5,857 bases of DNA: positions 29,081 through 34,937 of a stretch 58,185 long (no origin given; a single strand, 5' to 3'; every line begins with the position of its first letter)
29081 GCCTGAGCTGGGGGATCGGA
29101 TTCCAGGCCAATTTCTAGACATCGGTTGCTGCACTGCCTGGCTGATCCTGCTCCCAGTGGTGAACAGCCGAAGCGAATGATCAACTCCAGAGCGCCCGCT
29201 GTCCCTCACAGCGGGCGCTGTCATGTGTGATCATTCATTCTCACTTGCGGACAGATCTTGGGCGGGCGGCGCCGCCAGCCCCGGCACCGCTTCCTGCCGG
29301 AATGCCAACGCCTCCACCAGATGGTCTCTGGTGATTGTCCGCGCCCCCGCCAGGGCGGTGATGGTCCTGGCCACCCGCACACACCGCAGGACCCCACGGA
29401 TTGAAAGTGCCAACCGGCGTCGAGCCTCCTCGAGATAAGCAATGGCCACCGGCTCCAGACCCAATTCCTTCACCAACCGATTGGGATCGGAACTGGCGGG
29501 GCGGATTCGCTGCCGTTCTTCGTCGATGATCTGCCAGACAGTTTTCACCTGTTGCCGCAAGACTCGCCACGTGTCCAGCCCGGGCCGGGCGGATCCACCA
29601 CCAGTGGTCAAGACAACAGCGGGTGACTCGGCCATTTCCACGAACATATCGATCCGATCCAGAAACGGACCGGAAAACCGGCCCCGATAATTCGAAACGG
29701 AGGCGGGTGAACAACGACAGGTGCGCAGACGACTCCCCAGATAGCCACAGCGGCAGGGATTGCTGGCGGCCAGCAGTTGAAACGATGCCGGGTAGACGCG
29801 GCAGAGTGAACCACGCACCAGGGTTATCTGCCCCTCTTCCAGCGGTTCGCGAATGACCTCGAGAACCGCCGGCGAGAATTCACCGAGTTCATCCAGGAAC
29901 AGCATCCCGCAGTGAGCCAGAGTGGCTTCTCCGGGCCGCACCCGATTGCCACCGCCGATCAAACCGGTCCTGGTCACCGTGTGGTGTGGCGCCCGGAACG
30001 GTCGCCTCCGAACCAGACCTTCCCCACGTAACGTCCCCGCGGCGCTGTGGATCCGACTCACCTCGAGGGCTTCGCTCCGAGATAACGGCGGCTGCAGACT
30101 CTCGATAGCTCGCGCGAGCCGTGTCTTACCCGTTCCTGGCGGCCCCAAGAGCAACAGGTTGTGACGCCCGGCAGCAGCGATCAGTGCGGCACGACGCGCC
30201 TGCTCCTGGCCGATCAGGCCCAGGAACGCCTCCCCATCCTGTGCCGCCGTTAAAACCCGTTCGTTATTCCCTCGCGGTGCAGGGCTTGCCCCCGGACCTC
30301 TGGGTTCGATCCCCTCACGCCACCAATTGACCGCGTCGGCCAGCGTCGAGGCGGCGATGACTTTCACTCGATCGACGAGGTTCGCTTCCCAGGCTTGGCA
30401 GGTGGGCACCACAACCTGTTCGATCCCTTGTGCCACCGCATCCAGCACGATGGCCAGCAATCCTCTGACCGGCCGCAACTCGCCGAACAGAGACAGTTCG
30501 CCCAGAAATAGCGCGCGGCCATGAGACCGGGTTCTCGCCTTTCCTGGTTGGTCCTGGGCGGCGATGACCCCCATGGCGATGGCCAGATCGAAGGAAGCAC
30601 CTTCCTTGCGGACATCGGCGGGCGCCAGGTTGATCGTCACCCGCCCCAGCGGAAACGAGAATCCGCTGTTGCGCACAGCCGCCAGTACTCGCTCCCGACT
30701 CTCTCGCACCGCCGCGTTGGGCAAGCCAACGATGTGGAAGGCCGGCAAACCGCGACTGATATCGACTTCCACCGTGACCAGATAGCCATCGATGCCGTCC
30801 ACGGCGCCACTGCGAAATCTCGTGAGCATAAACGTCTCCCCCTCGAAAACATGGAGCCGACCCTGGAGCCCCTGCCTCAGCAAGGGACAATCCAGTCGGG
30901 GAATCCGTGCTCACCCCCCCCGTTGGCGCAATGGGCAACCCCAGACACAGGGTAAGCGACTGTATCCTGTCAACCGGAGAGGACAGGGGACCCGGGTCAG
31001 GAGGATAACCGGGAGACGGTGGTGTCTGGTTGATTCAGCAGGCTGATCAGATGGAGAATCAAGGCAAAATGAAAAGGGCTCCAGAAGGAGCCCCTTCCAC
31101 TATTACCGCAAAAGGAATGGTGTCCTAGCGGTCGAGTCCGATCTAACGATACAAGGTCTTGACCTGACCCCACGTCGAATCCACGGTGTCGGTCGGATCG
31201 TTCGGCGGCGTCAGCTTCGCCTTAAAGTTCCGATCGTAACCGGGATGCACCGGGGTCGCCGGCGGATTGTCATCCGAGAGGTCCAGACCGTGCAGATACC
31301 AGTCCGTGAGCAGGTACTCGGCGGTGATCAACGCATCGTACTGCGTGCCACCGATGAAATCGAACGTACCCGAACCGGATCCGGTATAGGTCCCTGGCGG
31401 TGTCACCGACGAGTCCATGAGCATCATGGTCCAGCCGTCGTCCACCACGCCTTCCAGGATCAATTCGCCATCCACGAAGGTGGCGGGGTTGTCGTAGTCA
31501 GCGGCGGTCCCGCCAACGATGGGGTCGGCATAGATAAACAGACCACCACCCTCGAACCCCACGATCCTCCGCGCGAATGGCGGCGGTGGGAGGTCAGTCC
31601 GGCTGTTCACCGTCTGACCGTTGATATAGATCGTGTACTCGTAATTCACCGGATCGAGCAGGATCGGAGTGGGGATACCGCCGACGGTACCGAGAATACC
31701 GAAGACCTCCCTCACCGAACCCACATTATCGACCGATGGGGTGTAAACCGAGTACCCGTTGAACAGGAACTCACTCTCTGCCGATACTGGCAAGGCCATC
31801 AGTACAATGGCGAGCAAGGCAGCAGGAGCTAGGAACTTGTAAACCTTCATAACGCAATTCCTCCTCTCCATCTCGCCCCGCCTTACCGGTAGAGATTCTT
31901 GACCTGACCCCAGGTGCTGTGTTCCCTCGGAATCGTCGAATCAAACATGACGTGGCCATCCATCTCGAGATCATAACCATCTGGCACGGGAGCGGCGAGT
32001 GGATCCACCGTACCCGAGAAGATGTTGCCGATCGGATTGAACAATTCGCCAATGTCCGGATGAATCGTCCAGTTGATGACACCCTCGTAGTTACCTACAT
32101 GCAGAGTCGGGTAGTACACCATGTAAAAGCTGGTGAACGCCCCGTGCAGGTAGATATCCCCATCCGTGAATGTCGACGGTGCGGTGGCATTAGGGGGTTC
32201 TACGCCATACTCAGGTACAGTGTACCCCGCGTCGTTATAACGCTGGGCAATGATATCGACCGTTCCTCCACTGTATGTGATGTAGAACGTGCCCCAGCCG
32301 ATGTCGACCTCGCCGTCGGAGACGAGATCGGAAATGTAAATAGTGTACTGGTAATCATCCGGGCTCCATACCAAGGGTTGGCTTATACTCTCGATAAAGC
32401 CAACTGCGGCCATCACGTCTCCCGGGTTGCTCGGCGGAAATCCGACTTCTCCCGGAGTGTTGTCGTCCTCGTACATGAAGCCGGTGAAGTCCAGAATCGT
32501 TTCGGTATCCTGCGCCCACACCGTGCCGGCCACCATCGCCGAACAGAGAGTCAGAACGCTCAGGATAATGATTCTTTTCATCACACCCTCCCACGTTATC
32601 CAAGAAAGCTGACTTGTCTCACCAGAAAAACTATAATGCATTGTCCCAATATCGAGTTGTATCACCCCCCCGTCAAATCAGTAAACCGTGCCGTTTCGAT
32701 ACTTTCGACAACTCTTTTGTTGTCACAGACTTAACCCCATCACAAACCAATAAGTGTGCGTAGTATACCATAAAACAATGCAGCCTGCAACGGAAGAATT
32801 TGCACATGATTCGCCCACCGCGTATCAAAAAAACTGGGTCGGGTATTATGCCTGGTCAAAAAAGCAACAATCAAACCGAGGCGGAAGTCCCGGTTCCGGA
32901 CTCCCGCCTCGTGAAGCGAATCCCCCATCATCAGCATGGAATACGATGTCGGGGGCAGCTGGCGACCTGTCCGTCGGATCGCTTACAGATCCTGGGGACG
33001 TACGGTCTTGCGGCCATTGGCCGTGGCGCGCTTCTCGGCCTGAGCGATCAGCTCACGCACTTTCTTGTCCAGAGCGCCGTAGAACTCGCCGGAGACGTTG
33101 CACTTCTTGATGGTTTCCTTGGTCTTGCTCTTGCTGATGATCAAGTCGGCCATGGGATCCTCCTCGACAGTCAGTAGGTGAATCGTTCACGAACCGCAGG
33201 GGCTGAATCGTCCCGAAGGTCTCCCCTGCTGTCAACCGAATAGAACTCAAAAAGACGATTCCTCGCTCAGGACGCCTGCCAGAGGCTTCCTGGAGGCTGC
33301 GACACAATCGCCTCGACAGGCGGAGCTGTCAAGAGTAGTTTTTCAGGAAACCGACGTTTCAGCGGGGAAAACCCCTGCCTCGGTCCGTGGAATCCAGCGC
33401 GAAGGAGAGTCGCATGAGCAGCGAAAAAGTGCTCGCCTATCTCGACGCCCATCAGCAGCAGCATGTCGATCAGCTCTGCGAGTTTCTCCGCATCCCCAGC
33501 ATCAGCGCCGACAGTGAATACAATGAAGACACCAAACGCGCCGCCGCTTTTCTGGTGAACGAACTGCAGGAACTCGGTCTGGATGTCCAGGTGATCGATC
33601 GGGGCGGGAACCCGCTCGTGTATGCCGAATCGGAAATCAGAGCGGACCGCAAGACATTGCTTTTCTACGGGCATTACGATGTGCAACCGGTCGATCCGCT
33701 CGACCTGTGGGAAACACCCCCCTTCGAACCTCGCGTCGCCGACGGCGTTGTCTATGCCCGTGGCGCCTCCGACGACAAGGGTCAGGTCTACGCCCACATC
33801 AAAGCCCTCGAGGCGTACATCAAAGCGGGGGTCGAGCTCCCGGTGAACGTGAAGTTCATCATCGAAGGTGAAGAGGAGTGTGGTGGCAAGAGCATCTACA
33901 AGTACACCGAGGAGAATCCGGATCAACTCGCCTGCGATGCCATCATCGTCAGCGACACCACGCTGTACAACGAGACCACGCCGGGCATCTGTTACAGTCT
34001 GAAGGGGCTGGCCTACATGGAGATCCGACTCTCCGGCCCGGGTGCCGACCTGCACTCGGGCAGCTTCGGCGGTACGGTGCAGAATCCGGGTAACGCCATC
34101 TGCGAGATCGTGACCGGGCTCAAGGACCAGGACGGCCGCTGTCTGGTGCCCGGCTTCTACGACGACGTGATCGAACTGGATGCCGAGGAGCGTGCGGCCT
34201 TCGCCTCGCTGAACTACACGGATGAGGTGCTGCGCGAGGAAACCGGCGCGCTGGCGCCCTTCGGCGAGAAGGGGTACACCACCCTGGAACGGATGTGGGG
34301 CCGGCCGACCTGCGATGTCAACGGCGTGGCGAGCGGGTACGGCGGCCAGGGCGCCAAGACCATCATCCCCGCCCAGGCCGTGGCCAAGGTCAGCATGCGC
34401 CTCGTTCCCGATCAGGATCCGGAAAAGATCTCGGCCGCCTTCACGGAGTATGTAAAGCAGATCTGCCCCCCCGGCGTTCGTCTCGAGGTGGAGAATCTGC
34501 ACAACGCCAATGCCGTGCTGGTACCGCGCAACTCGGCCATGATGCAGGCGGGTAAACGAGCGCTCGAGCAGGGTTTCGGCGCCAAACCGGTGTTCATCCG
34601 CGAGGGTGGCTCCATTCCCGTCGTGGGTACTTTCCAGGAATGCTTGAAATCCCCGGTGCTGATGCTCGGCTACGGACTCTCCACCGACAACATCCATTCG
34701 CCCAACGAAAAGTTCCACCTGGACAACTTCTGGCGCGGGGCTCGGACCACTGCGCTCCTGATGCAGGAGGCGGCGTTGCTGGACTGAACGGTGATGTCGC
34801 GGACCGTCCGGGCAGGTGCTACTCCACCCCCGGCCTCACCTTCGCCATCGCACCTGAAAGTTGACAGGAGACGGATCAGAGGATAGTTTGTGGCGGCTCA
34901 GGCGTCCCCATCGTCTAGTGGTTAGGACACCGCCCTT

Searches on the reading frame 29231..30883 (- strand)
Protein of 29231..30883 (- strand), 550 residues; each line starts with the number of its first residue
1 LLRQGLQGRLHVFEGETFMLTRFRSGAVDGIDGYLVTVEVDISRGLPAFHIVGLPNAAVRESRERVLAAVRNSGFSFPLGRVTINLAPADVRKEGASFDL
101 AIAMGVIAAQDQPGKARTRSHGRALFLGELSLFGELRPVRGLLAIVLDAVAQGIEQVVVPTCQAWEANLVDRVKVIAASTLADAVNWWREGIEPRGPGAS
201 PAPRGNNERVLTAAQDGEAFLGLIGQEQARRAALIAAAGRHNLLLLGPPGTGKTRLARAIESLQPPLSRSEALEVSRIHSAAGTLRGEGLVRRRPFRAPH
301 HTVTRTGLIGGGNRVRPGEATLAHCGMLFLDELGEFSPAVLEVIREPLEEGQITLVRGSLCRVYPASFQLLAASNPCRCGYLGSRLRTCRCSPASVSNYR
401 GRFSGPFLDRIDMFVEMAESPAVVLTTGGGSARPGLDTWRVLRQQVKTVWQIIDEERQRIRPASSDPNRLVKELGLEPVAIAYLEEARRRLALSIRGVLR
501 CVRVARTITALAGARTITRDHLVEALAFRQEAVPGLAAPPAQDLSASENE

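Call 44: search_protein_families(library=pfam, proteins=[window:29231-30883:-], max_evalue=0.0001)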
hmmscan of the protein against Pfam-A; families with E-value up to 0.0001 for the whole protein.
window:29231-30883:- (550 aa): 6 families
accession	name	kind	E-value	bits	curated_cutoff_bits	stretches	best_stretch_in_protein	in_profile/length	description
PF01078.27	Mg_chelatase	-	1.8e-79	266.4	20.3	1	223-420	5-202/207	Magnesium chelatase, subunit ChlI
PF13541.12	ChlI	-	6.9e-44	149.1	27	1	38-161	1-119/121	Subunit ChlI of Mg-chelatase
PF13335.12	Mg_chelatase_C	-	1.6e-13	51.5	26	1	442-529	7-94/94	Magnesium chelatase, subunit ChlI C-terminal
PF07728.20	AAA_5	-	3.5e-08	34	22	1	242-378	1-125/139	AAA domain (dynein-related subfamily)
PF00493.29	MCM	-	4.1e-08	33.1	23.3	0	316-381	113-178/224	MCM P-loop domain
PF00158.32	Sigma54_activat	-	3.5e-07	30.5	20.2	1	230-375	12-142/168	Sigma-54 interaction domain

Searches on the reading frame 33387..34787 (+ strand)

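Call 44: search_protein_families(library=pfam, proteins=[window:33387-34787:+], max_evalue=0.0001)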
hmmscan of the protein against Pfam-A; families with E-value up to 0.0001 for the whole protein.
window:33387-34787:+ (466 aa): 2 families
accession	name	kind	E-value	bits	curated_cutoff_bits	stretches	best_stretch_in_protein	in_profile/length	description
PF01546.33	Peptidase_M20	-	4.2e-36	125.2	24.6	1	92-460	1-205/206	Peptidase family M20/M25/M40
PF07687.19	M20_dimer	-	8.3e-16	58.3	21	1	203-363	1-106/107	Peptidase dimerisation domain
